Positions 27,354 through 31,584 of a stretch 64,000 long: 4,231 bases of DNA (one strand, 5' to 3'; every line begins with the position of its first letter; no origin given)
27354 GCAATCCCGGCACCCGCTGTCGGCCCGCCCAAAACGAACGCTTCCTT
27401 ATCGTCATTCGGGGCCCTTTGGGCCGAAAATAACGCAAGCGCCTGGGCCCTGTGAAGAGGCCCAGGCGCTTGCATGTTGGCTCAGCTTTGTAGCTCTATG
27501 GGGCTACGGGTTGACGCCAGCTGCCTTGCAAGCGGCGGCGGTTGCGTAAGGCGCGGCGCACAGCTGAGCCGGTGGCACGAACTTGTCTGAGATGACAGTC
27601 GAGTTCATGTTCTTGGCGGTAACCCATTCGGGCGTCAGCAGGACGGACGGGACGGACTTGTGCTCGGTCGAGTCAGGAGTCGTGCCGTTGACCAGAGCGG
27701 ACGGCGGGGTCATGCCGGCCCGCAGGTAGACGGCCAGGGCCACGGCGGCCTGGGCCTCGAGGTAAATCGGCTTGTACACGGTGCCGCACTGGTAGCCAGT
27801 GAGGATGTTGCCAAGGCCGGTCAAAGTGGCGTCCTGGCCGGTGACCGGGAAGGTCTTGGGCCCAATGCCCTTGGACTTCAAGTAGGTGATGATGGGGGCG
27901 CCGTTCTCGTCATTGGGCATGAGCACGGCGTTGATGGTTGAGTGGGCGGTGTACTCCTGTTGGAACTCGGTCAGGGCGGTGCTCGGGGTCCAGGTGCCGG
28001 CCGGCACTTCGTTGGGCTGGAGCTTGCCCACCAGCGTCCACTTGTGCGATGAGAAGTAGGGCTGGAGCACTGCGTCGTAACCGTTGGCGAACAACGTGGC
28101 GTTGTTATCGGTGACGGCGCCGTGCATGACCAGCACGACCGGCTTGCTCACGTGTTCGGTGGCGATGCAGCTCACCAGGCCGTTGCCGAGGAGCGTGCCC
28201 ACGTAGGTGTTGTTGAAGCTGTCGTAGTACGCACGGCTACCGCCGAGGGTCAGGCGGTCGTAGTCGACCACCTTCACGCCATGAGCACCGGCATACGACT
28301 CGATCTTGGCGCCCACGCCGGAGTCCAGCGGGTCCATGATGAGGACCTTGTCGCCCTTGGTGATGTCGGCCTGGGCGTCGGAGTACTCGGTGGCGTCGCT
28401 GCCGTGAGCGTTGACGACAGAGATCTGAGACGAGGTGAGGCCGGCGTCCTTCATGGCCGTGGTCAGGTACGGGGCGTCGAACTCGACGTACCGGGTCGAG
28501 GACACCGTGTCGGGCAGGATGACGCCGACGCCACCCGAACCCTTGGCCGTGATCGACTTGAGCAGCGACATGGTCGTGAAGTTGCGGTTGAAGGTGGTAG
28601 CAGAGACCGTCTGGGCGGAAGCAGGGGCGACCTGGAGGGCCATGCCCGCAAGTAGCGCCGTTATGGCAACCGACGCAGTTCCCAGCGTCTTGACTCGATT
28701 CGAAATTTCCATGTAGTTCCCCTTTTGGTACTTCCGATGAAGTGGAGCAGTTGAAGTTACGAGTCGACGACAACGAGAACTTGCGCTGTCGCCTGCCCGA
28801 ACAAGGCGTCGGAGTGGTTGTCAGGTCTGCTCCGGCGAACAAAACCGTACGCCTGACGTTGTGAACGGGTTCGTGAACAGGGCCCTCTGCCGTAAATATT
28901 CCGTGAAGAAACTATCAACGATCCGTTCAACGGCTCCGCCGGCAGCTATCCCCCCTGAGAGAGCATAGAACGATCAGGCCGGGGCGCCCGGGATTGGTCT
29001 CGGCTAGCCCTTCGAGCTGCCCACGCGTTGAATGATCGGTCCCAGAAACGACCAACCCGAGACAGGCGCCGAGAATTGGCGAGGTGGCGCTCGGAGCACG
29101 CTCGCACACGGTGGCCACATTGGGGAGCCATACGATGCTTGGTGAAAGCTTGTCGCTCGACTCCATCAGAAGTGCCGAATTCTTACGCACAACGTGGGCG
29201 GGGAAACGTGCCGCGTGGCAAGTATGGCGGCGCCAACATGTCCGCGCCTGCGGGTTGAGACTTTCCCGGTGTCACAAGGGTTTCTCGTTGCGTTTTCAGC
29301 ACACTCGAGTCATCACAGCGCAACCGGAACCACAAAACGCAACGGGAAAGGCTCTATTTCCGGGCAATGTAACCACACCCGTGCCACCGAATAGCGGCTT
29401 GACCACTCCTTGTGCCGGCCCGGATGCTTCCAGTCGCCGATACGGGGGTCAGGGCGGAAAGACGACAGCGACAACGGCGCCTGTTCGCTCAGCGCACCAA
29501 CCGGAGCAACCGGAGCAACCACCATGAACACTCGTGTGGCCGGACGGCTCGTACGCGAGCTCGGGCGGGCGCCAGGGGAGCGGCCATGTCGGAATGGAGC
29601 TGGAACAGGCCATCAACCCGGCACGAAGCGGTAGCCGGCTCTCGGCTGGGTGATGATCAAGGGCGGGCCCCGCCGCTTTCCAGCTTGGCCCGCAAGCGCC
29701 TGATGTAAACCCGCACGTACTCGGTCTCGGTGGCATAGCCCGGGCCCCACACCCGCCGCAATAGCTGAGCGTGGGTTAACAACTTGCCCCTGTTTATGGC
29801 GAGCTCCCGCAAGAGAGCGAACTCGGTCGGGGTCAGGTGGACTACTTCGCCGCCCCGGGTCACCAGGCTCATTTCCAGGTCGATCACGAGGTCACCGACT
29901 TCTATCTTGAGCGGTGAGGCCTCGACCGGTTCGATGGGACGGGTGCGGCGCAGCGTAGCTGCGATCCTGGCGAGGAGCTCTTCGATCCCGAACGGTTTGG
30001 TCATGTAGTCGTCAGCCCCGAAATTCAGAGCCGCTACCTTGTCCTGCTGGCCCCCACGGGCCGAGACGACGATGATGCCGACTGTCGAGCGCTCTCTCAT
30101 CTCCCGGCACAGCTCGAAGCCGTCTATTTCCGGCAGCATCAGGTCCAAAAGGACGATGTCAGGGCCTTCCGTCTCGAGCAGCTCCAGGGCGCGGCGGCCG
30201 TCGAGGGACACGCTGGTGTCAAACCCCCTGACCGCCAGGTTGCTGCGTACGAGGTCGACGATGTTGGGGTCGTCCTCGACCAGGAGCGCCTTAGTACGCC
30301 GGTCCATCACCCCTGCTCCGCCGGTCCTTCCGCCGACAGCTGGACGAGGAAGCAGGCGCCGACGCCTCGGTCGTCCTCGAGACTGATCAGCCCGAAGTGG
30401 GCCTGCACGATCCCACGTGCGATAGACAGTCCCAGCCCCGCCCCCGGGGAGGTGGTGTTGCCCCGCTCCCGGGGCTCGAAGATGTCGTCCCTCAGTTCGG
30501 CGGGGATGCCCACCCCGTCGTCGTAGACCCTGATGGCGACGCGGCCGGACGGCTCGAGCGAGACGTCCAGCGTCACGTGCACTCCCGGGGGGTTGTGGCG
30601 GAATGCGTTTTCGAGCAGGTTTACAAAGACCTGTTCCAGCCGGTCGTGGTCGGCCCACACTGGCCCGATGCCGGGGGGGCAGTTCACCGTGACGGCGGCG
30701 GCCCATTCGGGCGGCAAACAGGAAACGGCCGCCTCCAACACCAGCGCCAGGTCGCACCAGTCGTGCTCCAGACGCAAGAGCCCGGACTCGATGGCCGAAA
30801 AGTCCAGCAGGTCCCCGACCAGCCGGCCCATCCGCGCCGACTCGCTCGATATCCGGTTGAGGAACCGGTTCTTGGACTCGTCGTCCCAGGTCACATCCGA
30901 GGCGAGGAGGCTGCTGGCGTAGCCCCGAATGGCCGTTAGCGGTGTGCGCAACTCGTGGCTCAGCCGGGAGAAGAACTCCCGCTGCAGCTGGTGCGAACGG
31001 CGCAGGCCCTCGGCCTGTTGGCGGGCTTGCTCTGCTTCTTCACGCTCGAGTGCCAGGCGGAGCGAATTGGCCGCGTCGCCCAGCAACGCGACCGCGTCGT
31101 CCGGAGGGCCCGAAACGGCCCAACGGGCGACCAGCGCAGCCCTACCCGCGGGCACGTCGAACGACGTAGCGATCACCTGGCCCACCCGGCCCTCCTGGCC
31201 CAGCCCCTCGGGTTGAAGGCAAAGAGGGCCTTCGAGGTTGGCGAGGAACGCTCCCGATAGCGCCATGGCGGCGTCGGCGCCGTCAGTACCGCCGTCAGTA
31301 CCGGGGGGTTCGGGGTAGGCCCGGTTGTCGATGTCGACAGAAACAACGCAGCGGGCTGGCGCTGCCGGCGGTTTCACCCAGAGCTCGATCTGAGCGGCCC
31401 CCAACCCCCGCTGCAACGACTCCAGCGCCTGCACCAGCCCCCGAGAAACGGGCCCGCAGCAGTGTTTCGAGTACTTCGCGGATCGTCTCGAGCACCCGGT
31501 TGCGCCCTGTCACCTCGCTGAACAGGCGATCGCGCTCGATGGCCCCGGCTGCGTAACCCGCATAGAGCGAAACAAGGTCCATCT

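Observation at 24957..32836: ABC-transporter ATPase domain fused to a GAF-GAF-KdpD-like histidine kinase, paired with a KdpE-like regulator directly upstream of a single-NBD sugar ABC transporter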

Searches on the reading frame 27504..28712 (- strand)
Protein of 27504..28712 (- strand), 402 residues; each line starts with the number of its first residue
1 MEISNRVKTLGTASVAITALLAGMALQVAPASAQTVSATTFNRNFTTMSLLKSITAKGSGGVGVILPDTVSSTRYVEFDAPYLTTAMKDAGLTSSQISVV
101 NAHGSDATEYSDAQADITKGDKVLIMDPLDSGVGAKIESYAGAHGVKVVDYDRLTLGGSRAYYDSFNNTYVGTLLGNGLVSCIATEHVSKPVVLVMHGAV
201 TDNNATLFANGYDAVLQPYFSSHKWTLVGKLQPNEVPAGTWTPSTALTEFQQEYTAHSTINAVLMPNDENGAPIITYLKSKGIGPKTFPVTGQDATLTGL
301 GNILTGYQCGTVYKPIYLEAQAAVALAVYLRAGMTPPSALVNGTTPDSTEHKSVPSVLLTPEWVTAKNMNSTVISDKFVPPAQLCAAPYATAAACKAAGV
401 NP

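Call 5: search_protein_families(library=pfam, proteins=[window:27504-28712:-], max_evalue=0.01)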
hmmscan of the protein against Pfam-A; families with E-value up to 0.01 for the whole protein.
window:27504-28712:- (402 aa): 1 family
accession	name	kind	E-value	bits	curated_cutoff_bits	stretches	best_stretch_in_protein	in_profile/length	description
PF13407.12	Peripla_BP_4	-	4.6e-38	131.7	35.1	1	66-330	4-253/258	Periplasmic binding protein domain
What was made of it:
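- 27504..28712 (-): Periplasmic sugar-binding protein, ChvE/XylF-like. Pfam Peripla_BP_4 5e-38 (call 5).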

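Call 23: search_protein_families(library=ncbifam, proteins=[window:27504-28712:-], max_evalue=0.00001)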
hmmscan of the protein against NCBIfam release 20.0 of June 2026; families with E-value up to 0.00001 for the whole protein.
window:27504-28712:- (402 aa): 4 families
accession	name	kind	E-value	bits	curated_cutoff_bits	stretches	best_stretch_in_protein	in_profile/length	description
NF040907.2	ChvE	equivalog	1.9e-40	139.1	460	1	62-380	1-320/324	multiple monosaccharide ABC transporter substrate-binding protein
TIGR02634.1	xylF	equivalog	4.1e-39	135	389.55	1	93-382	27-300/302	D-xylose ABC transporter substrate-binding protein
NF007680.0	PRK10355.1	equivalog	9.8e-39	133.4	504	1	90-379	51-325/331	D-xylose ABC transporter substrate-binding protein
NF045705.1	SurfProtP46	equivalog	4e-12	45.5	800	0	93-181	73-162/412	surface antigen P46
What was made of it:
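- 27504..28712 (-): NCBIfam ChvE 2e-40 and XylF 4e-39, both below cutoff (call 23).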

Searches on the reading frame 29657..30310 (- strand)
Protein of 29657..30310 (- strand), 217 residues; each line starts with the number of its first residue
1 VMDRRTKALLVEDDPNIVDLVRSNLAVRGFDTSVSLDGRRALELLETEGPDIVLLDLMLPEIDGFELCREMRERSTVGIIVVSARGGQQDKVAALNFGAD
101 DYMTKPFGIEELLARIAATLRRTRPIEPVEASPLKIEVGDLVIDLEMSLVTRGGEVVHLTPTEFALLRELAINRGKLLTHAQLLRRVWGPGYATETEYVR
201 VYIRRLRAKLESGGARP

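Call 5: search_protein_families(library=pfam, proteins=[window:29657-30310:-], max_evalue=0.01)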
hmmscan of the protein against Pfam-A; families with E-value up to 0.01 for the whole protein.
window:29657-30310:- (217 aa): 2 families
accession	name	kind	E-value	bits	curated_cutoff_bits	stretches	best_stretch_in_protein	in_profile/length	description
PF00072.30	Response_reg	-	1.8e-27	96.2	30.2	1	9-116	2-110/111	Response regulator receiver domain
PF00486.34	Trans_reg_C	-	8.3e-18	64.7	26.2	1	154-214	1-61/77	Transcriptional regulatory protein, C terminal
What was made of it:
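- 30307..32779 (-): Sensor histidine kinase gene, ~825 aa when the frame break is repaired. Order: ABC NBD, GAF, second alpha/beta domain, HisKA, HATPase_c. Soluble. Pfam on the repaired protein (call 5).
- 29613..30310 (-): OmpR/PhoB-family response regulator. Its start overlaps the kinase stop (ATGA). It carries a 1-nt deletion in a G run at 29661..29674. Pfam Response_reg and Trans_reg_C, the latter truncated at profile position 61 of 77 (call 5).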

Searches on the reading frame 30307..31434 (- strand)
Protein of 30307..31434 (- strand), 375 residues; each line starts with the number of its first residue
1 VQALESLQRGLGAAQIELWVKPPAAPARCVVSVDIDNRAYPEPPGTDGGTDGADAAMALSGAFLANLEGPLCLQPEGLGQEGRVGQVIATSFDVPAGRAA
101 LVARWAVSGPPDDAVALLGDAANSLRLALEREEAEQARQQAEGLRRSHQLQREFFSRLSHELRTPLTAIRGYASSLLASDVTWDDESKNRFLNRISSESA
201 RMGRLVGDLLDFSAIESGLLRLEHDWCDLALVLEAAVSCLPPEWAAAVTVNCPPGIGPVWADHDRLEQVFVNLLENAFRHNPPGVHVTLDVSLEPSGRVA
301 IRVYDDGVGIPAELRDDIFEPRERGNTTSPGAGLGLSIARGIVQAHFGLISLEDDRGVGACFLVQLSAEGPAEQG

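Call 24: list_cluster_members(proteins=[P0070, window:30307-31434:-])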
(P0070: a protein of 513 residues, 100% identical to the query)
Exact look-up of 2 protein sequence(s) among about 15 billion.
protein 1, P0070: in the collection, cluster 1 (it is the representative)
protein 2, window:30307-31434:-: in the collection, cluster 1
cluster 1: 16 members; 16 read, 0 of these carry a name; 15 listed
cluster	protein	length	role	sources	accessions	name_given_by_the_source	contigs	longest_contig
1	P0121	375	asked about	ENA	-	-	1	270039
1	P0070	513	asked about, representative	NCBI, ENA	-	-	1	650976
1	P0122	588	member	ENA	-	-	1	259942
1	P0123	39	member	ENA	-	-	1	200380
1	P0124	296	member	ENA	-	-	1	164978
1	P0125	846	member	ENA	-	-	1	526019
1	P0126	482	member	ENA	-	-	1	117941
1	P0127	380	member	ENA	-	-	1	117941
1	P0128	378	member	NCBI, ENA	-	-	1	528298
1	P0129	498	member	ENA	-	-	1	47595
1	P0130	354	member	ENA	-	-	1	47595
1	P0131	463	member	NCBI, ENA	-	-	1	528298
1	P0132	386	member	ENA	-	-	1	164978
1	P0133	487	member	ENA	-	-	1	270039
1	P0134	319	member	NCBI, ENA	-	-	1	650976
